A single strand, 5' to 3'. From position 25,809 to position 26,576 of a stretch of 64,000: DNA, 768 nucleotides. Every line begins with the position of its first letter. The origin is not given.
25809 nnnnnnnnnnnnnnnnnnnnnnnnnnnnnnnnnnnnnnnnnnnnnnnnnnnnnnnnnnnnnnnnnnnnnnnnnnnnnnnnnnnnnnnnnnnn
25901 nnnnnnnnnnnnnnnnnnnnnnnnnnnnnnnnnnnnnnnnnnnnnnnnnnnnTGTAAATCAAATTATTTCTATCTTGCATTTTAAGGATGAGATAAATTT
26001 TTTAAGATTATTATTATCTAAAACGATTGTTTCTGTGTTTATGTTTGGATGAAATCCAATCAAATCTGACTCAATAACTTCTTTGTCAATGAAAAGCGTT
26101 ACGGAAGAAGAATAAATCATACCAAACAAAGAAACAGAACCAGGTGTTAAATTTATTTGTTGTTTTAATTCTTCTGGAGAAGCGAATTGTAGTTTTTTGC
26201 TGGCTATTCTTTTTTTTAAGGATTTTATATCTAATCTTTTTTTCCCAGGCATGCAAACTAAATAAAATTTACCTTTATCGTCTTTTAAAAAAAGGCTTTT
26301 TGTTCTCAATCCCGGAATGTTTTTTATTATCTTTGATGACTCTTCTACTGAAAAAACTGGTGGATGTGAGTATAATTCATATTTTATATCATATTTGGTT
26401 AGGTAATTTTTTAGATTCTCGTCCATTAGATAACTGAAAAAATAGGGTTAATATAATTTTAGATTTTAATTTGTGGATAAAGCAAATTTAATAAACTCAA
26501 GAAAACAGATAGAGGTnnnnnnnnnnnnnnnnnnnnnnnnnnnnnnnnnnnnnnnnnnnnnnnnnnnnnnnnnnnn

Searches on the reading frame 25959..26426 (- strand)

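Call 91: search_protein_families(library=pfam, proteins=[window:25959-26426:-], max_evalue=0.0001)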
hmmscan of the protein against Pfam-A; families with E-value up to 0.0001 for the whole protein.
window:25959-26426:- (155 aa): 1 family
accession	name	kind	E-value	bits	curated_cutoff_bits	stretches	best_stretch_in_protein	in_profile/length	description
PF04073.20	tRNA_edit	-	2.4e-29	102.4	25.5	1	21-144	1-123/123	Aminoacyl-tRNA editing domain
